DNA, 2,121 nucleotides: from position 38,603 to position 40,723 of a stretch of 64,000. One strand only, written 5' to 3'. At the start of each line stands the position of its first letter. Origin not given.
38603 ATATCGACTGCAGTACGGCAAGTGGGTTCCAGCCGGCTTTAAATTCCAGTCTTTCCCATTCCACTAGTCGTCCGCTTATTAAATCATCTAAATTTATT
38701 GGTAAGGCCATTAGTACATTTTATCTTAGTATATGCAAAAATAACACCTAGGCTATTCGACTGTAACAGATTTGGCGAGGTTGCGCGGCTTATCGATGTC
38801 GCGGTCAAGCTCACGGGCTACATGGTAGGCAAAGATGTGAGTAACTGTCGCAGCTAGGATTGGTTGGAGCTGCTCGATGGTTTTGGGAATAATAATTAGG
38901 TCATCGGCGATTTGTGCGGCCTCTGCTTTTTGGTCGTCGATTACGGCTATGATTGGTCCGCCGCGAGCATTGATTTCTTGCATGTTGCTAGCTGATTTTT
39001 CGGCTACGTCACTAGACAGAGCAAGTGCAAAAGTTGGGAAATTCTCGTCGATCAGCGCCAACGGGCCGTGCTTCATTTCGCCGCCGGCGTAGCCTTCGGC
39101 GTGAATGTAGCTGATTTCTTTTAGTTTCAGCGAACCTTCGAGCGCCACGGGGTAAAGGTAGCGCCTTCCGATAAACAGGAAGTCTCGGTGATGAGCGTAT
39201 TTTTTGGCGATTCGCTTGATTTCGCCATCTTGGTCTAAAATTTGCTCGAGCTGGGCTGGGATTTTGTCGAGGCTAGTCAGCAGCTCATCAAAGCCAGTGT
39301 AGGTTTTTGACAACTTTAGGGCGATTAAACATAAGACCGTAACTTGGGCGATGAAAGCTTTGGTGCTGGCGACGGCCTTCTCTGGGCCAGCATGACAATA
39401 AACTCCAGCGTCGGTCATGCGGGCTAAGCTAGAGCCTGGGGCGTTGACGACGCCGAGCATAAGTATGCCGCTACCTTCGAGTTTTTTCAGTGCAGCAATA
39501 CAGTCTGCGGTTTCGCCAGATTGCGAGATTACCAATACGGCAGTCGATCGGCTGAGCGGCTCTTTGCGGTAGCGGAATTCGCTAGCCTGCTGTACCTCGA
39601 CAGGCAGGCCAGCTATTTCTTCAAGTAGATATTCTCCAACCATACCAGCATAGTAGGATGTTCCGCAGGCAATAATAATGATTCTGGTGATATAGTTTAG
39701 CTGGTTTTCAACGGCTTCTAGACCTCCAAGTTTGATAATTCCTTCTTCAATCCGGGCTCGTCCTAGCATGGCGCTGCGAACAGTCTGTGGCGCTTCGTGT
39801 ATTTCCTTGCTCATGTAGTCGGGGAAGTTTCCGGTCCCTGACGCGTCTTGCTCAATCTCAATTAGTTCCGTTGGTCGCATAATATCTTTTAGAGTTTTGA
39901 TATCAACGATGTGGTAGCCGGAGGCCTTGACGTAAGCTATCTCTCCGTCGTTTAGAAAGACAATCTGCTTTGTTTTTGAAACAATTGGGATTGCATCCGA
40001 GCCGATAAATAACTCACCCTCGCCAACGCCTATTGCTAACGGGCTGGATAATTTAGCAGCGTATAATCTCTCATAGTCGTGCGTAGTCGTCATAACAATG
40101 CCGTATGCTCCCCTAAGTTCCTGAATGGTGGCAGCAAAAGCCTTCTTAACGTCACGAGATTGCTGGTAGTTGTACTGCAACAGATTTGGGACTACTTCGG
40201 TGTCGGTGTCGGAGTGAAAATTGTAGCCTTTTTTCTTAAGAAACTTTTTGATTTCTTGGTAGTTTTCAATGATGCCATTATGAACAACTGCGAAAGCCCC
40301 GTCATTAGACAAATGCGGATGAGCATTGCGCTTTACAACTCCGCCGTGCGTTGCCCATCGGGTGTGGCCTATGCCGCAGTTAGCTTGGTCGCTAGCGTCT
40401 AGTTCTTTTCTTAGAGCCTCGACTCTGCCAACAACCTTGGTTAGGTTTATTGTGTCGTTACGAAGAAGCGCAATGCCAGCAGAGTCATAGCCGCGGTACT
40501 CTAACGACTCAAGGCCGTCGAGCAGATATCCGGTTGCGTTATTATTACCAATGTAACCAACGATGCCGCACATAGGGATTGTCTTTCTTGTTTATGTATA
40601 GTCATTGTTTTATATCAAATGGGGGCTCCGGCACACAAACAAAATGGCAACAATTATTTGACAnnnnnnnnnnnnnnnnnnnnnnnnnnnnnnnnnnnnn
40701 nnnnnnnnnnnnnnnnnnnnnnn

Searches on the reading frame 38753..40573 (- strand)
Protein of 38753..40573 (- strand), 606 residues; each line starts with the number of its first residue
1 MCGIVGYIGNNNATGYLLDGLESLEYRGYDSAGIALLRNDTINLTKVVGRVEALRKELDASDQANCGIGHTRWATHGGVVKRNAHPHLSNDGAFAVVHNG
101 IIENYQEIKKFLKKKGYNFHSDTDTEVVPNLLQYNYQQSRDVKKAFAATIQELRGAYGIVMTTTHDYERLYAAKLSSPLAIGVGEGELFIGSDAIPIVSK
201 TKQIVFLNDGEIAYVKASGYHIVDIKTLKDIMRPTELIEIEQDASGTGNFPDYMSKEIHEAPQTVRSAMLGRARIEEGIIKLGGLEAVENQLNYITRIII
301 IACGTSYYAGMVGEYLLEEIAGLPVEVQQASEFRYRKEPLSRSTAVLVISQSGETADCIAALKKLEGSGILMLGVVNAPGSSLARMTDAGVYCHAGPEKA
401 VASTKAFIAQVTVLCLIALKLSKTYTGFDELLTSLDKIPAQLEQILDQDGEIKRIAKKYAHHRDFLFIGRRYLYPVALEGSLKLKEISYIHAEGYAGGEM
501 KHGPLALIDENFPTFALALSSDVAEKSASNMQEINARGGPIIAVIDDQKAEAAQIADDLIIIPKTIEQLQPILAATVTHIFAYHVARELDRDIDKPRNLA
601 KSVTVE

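Call 19: find_encoding_contigs(protein=window:38753-40573:-, flank=10000, max_places=5)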
Protein window:38753-40573:- (606 aa): no gene with exactly this product is on record in the collection.
